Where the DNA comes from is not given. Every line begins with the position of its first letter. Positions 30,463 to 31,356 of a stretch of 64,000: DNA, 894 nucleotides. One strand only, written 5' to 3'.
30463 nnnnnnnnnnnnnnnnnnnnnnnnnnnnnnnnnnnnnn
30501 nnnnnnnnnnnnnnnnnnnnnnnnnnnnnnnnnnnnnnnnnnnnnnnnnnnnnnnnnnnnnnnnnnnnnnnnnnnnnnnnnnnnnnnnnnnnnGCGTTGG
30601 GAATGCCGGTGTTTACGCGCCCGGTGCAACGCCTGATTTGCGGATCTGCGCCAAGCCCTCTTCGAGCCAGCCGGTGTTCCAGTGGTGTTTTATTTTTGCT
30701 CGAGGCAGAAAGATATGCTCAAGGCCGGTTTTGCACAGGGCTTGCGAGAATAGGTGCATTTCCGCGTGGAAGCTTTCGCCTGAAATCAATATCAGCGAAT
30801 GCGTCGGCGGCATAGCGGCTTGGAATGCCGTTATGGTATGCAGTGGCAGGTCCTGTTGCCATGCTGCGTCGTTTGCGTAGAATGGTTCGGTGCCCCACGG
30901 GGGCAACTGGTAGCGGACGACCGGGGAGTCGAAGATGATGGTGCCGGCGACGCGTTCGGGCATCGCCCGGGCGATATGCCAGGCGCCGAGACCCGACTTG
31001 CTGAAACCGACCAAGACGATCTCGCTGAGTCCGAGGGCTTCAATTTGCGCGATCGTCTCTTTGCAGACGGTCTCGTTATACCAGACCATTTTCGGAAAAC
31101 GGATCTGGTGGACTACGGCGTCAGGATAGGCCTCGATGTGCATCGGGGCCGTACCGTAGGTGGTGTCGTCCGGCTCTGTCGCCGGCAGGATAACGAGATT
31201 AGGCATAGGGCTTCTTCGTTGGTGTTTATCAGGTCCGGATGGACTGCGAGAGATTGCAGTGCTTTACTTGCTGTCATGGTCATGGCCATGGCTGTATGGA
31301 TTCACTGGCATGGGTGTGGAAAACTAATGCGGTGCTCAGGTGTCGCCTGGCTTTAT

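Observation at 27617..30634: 34-bp imperfect direct repeat precisely bracketing the 941-aa TPR membrane-protein gene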

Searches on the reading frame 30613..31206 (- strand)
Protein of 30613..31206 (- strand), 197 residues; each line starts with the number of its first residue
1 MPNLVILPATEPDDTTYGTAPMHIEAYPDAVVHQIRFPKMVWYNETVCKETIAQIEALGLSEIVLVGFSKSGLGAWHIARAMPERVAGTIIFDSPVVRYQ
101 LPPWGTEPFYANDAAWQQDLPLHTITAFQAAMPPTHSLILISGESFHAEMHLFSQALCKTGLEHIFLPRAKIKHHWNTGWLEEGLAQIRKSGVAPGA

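Call 7: search_protein_families(library=pfam, proteins=[window:30613-31206:-])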
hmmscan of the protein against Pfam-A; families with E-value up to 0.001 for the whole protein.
window:30613-31206:- (197 aa): 1 family
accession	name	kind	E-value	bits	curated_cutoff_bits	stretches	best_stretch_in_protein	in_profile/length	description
PF00756.26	Esterase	-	4.6e-05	23.8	22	1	63-127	117-176/251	Putative esterase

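Call 10: find_encoding_contigs(protein=window:30613-31206:-, flank=10000, max_places=10)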
Protein window:30613-31206:- (197 aa): 22 contigs read that carry it; 9 places shown.
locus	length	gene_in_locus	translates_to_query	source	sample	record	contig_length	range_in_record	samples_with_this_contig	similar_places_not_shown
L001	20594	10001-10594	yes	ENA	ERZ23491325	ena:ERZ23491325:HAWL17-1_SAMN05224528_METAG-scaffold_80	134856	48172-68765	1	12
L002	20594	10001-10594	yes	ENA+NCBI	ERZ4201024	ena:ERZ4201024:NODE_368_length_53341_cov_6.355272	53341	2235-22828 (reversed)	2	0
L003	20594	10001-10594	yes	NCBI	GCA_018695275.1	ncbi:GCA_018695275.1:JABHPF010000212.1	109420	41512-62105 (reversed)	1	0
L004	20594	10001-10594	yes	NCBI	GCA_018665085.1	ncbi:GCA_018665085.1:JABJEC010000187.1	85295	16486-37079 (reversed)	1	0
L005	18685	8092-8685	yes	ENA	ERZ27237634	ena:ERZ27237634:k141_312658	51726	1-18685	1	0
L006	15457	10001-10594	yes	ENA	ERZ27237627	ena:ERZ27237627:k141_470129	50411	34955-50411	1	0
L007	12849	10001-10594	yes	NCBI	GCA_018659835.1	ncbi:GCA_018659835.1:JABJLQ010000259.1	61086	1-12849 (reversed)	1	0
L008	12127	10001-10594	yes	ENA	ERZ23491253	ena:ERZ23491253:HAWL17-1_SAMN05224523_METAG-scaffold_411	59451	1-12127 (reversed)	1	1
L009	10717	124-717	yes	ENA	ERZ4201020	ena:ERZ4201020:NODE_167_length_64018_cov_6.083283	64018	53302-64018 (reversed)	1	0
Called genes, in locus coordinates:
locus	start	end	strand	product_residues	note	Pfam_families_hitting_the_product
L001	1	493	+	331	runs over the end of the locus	PF08240:ADH_N, PF16912:Glu_dehyd_C, PF00107:ADH_zinc_N, PF13602:ADH_zinc_N_2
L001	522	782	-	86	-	-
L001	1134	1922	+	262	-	PF05721:PhyH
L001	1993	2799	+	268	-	PF03328:HpcH_HpaI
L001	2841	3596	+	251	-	PF05721:PhyH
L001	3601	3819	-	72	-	-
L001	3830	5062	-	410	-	-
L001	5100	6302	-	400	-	-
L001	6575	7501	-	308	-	PF05721:PhyH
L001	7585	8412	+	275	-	PF01261:AP_endonuc_2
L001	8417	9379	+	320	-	PF01408:GFO_IDH_MocA, PF22725:GFO_IDH_MocA_C3, PF02894:GFO_IDH_MocA_C (weak)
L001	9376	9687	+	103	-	-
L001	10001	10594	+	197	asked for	-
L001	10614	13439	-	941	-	PF12895:ANAPC3 (weak), PF14559:TPR_19, PF25062:ARM_TT21_N (weak), PF14559:TPR_19 (weak), PF13371:TPR_9 (weak), PF13432:TPR_16, PF13414:TPR_11, PF13432:TPR_16, +19 more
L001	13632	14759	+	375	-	PF00266:Aminotran_5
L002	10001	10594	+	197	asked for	-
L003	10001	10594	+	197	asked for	-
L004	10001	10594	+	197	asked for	-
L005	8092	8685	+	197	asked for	-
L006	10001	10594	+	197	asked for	-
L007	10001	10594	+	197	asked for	-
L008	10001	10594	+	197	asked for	-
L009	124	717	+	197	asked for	-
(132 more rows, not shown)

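Call 13: find_homologous_proteins(query=window:30613-31206:-, max_evalue=0.001)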
Query window:30613-31206:- (197 aa): 157 proteins with E <= 0.001 among 270 candidates; the best 120 are listed.
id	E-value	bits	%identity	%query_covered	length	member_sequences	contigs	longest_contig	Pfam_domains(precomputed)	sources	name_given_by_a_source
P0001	1.9e-128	444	97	100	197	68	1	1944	-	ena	-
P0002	8.1e-111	387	86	100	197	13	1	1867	-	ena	-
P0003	5.5e-95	335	73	99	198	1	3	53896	-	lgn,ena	-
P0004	2.0e-93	330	71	99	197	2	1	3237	-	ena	-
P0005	1.2e-83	298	65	97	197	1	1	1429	-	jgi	jgi:pimeloyl-ACP methyl ester carboxylesterase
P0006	1.3e-80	288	65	96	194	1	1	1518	-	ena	-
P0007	2.5e-79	284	61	98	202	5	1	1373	-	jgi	-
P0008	3.7e-79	283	63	97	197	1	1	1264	-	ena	-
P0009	2.1e-77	278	62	94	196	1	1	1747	-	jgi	jgi:pimeloyl-ACP methyl ester carboxylesterase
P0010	2.4e-77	277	60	97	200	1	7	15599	-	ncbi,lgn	-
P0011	3.9e-77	277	62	97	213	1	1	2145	-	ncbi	-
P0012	1.3e-76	275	61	96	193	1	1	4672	-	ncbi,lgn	-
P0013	2.1e-76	274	62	94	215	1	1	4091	-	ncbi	ncbi:hypothetical protein ACFLQR_03715 [Verrucomicrobiota bacterium]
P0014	2.3e-76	274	62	97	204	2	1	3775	-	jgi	jgi:pimeloyl-ACP methyl ester carboxylesterase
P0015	4.8e-76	273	62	96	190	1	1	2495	-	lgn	-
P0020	2.3e-74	268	61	98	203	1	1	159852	-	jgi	jgi:pimeloyl-ACP methyl ester carboxylesterase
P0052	9.1e-71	256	58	94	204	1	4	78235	-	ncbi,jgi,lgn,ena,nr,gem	ncbi:MAG: hypothetical protein KKE37_12330 [Verrucomicrobia bacterium]|nr:hypothetical protein [Verr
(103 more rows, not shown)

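Call 14: find_encoding_contigs(protein=P0003, flank=10000, max_places=4)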
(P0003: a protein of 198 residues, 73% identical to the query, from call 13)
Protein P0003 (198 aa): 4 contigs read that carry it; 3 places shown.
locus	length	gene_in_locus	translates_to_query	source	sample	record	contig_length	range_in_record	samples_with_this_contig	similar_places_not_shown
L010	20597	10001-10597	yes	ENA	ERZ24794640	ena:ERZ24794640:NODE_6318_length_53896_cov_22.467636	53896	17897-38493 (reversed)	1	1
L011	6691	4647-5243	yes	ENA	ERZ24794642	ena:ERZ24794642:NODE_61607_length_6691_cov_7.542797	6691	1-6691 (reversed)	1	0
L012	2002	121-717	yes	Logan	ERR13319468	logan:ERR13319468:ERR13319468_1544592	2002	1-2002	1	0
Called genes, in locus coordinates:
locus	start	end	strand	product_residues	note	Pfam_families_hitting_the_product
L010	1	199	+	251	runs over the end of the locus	PF05721:PhyH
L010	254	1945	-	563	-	PF13231:PMT_2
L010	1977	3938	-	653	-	PF00884:Sulfatase, PF16347:SGSH_C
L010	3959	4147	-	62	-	-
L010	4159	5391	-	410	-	-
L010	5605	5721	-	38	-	-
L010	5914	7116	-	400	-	-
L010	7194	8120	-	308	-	PF05721:PhyH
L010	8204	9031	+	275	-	PF01261:AP_endonuc_2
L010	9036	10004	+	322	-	PF01408:GFO_IDH_MocA, PF22725:GFO_IDH_MocA_C3, PF02894:GFO_IDH_MocA_C (weak)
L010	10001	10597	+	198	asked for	-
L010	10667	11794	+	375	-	PF00266:Aminotran_5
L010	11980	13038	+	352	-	PF02746:MR_MLE_N, PF13378:MR_MLE_C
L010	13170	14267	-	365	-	PF01232:Mannitol_dh, PF08125:Mannitol_dh_C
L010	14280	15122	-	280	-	PF16896:PGDH_C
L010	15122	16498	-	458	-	PF07005:SBD_N, PF17042:NBD_C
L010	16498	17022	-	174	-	PF00248:Aldo_ket_red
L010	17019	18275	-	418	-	PF02788:RuBisCO_large_N, PF00016:RuBisCO_large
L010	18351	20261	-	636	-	PF25837:Apionate_lact_N, PF25838:Apionate_lact_M, PF25839:Apionate_lact_C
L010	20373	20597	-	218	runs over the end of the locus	PF00392:GntR, PF07729:FCD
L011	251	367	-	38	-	-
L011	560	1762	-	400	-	-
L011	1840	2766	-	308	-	PF05721:PhyH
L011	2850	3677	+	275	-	PF01261:AP_endonuc_2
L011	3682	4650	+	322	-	PF01408:GFO_IDH_MocA, PF22725:GFO_IDH_MocA_C3, PF02894:GFO_IDH_MocA_C (weak)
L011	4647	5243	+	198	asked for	-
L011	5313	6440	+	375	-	PF00266:Aminotran_5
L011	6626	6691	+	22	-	?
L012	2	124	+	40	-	?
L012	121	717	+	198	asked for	-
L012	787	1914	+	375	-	PF00266:Aminotran_5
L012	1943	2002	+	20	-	?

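Call 15: find_encoding_contigs(protein=P0002, flank=10000, max_places=4)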
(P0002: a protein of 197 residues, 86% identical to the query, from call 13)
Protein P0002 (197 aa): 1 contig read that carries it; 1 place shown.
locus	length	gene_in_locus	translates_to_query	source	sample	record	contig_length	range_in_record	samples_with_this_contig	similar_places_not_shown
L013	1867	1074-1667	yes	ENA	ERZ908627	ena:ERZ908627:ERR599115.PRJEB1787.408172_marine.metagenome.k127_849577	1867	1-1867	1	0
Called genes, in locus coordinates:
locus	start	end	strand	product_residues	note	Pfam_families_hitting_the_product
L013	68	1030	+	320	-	PF01408:GFO_IDH_MocA, PF22725:GFO_IDH_MocA_C3, PF02894:GFO_IDH_MocA_C (weak)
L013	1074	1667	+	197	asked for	-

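Call 16: find_encoding_contigs(protein=P0004, flank=10000, max_places=4)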
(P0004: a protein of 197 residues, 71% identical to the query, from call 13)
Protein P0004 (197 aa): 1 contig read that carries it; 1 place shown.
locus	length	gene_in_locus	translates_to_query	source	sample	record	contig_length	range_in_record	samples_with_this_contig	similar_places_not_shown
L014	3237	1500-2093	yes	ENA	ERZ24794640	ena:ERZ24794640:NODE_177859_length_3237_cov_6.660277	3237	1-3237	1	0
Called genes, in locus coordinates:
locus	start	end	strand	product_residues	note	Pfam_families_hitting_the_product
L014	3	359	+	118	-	?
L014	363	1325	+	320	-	PF01408:GFO_IDH_MocA, PF22725:GFO_IDH_MocA_C3, PF02894:GFO_IDH_MocA_C (faint)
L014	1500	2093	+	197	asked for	-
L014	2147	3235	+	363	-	?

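Call 54: search_protein_families(library=ncbifam, proteins=[window:30613-31206:-], max_evalue=0.00001)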
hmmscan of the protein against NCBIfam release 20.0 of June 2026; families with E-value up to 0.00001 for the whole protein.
window:30613-31206:- (197 aa): 0 families

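Call 56: find_encoding_contigs(protein=P0052, flank=4000, max_places=2)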
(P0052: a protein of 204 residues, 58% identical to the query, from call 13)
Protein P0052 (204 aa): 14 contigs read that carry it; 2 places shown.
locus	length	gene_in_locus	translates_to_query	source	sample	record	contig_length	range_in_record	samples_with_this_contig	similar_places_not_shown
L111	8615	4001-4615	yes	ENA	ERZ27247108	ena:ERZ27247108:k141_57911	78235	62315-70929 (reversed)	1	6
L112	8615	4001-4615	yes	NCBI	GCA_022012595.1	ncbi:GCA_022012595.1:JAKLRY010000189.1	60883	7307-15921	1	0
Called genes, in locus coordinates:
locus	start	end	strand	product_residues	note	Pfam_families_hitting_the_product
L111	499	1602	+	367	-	-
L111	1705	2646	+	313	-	PF01370:Epimerase, PF04321:RmlD_sub_bind (faint)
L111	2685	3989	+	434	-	PF01120:Alpha_L_fucos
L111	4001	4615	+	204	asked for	-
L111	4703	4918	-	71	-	-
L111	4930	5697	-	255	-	PF04909:Amidohydro_2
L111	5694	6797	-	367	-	PF24827:AstE_AspA_cat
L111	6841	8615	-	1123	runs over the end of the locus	PF03065:Glyco_hydro_57 (weak), PF01074:Glyco_hydro_38N, PF07748:Glyco_hydro_38C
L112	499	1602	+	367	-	-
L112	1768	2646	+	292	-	PF01370:Epimerase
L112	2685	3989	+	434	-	PF01120:Alpha_L_fucos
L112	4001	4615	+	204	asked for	-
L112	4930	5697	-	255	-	PF04909:Amidohydro_2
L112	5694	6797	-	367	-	PF24827:AstE_AspA_cat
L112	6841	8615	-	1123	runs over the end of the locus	PF03065:Glyco_hydro_57 (weak), PF01074:Glyco_hydro_38N, PF07748:Glyco_hydro_38C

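Call 57: find_encoding_contigs(protein=P0020, flank=4000, max_places=2)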
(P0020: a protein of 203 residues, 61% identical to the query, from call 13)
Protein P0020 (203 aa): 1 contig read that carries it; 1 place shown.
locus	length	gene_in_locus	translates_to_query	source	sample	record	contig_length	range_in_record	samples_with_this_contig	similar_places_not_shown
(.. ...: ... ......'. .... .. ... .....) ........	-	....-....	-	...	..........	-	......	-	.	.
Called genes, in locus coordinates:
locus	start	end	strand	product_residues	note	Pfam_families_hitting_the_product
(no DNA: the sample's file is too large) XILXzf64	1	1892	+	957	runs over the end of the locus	PF02837:Glyco_hydro_2_N, PF02836:Glyco_hydro_2_C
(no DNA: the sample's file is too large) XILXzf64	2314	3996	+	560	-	PF03629:SASA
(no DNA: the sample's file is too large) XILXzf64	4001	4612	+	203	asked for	-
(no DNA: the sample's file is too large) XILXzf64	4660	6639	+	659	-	PF12708:Pect-lyase_RHGA_epim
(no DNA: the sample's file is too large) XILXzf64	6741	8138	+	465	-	PF00884:Sulfatase, PF01663:Phosphodiest (faint), PF16347:SGSH_C, PF14707:Sulfatase_C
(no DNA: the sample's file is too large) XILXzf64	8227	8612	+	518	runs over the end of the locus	PF00884:Sulfatase, PF16347:SGSH_C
